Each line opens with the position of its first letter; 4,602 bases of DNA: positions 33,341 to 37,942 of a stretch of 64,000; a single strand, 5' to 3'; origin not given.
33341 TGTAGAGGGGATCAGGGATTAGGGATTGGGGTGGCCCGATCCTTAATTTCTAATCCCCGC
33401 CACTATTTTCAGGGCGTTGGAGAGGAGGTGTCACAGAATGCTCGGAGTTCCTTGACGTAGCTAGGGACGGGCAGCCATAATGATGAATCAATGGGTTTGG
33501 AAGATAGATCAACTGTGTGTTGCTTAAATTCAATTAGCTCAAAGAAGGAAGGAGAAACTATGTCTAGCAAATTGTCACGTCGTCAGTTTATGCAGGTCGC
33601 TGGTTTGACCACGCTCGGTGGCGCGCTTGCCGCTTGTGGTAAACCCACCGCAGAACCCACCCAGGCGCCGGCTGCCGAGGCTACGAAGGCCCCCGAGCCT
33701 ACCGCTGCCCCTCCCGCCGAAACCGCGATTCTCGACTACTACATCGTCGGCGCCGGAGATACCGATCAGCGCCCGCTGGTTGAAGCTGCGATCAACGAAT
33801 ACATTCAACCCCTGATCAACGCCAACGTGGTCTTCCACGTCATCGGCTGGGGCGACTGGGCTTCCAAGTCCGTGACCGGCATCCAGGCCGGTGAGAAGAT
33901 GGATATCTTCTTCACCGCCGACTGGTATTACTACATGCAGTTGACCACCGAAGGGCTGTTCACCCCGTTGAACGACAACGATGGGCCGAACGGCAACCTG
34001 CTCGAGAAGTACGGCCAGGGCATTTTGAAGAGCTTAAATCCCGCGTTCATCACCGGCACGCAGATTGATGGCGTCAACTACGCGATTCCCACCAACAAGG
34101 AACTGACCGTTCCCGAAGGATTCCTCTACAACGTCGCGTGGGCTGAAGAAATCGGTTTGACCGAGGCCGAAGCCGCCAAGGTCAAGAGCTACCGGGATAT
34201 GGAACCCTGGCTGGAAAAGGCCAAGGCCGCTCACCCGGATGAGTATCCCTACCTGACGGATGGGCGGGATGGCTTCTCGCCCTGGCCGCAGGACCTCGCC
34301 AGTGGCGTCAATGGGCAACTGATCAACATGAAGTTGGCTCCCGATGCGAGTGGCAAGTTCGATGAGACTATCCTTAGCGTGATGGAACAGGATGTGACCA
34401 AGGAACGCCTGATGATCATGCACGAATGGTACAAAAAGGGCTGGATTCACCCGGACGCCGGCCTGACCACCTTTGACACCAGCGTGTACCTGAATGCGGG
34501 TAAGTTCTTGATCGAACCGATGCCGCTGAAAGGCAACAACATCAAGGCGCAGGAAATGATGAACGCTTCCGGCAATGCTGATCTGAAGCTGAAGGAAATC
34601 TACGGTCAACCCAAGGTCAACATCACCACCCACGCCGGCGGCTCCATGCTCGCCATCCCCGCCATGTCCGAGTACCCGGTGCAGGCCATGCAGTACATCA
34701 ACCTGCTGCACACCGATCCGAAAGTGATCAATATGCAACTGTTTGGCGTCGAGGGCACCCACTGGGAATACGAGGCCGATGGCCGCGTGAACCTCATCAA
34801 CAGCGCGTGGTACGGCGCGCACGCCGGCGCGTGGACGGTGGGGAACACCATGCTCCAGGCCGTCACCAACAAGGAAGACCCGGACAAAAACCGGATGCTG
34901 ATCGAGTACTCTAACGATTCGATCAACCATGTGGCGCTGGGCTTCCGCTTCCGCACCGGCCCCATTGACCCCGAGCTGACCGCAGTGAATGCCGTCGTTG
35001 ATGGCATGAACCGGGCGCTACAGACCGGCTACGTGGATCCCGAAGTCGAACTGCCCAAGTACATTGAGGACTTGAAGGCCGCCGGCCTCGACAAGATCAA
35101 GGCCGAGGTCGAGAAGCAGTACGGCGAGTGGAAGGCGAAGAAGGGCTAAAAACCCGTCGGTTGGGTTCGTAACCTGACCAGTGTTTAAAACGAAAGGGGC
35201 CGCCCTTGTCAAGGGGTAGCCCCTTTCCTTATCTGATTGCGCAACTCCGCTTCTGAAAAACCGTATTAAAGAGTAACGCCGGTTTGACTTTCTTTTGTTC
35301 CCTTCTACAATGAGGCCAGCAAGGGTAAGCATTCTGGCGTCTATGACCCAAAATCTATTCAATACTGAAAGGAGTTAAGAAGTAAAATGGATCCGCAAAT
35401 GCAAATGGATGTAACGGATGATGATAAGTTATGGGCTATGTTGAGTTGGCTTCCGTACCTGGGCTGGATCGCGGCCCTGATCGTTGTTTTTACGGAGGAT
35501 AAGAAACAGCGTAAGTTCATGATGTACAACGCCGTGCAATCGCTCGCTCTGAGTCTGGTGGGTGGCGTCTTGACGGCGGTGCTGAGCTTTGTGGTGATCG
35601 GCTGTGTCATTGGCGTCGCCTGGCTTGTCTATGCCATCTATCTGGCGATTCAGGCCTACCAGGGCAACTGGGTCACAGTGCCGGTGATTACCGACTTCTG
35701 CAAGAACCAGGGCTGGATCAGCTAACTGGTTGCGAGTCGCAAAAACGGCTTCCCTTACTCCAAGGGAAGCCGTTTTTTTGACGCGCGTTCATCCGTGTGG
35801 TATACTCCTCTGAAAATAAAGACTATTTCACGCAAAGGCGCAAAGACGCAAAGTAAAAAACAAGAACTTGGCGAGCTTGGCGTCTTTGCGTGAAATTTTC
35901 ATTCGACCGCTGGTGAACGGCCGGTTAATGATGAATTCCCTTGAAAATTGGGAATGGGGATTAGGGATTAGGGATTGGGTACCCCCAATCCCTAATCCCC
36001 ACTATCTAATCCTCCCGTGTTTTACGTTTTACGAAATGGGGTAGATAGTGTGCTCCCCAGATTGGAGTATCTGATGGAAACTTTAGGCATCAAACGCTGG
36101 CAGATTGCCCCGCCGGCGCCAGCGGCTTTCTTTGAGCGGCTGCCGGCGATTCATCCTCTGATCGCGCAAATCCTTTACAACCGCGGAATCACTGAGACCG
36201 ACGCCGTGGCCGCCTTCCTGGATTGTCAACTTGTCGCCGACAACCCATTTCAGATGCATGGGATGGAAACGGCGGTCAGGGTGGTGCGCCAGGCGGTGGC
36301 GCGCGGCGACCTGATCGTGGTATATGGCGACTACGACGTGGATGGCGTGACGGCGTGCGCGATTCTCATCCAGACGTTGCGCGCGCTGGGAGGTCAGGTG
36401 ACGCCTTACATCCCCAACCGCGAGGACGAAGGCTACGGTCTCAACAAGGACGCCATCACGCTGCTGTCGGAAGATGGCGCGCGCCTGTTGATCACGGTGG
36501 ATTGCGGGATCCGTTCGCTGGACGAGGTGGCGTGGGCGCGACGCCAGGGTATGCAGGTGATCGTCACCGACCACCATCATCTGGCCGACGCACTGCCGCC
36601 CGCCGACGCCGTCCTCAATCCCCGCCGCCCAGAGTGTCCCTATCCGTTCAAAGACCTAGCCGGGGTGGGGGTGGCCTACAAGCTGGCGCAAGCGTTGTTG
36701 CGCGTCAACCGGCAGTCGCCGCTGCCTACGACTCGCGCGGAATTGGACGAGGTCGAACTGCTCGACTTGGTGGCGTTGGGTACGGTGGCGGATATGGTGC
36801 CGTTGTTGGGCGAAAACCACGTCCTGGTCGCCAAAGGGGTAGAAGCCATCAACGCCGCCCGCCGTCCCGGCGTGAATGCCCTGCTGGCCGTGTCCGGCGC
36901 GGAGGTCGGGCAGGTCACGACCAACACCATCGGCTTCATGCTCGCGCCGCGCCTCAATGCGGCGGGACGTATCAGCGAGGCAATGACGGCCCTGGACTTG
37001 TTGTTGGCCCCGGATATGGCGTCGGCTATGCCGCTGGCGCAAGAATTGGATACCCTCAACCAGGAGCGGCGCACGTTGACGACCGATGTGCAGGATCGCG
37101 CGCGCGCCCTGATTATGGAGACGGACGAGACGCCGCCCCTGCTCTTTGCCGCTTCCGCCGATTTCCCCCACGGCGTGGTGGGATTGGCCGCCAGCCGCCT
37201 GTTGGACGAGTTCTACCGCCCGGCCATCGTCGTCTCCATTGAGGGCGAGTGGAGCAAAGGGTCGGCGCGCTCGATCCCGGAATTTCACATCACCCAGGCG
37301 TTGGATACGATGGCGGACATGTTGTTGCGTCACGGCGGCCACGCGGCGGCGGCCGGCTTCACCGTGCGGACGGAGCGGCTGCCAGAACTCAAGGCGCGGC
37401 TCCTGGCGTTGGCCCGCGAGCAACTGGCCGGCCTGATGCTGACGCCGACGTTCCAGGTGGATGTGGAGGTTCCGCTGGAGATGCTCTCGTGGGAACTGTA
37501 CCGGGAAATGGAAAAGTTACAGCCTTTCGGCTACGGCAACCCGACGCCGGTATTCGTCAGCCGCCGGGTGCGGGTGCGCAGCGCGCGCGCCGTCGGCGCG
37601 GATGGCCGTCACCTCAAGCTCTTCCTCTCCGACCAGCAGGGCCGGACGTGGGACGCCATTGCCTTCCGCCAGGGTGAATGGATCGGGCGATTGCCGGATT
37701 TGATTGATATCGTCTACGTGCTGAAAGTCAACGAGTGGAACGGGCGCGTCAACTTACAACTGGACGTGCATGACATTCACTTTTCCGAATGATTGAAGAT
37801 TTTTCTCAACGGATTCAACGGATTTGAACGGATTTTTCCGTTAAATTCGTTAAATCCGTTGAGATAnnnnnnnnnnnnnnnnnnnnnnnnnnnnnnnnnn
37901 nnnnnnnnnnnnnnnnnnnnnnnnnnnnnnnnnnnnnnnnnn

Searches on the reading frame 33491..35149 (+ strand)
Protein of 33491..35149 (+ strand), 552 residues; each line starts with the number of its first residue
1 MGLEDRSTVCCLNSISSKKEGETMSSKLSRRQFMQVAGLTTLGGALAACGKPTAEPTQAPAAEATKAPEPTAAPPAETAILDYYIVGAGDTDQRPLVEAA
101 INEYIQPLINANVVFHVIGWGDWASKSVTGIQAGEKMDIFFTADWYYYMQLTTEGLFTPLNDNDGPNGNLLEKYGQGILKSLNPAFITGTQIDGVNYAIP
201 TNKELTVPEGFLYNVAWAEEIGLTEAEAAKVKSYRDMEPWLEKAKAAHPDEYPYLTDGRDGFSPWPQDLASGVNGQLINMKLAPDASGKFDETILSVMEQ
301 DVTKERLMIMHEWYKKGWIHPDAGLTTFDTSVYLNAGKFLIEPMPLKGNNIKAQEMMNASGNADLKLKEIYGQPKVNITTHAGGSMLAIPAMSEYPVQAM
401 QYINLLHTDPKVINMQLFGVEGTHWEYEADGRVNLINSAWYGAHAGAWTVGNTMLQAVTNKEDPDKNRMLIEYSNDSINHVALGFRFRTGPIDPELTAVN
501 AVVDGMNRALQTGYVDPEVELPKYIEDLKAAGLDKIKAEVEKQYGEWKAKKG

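Call 69: search_protein_families(library=pfam, proteins=[window:33491-35149:+], max_evalue=0.0001)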
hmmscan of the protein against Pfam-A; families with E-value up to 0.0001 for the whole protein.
window:33491-35149:+ (552 aa): 2 families
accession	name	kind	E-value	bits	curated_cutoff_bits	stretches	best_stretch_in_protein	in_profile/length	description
PF12010.13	DUF3502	-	1.1e-19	71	24.4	1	482-549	2-69/69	Domain of unknown function (DUF3502)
PF01547.30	SBP_bac_1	-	1.5e-08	35.5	26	1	111-406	24-300/307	Bacterial extracellular solute-binding protein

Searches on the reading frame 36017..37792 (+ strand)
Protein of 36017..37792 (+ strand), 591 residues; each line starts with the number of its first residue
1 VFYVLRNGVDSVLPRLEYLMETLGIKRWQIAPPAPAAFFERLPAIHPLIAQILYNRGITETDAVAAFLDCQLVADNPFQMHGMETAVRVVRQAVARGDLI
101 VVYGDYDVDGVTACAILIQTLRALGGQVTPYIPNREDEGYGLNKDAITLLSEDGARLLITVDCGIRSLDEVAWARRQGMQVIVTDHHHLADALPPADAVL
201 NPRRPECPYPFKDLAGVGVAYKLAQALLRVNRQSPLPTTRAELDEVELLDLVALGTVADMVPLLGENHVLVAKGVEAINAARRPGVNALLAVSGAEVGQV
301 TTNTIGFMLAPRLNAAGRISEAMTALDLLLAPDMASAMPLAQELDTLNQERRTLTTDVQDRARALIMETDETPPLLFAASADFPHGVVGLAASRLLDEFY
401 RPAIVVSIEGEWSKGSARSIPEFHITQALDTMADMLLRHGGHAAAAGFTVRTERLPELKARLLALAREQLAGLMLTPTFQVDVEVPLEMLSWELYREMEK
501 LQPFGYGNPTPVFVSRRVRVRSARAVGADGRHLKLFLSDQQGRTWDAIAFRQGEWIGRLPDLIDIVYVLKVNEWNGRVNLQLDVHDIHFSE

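Call 69: search_protein_families(library=pfam, proteins=[window:36017-37792:+], max_evalue=0.0001)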
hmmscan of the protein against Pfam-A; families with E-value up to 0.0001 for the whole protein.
window:36017-37792:+ (591 aa): 3 families
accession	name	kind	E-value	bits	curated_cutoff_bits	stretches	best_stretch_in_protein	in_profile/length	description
PF17768.7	RecJ_OB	-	1.8e-33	115.3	27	1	481-586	1-107/107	RecJ OB domain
PF01368.27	DHH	-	1.2e-28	100.3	28.1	1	100-256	2-125/125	DHH family, N-terminal domain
PF02272.25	DHHA1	-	7.6e-11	42.8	25.9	1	376-465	5-99/102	DHHA1 domain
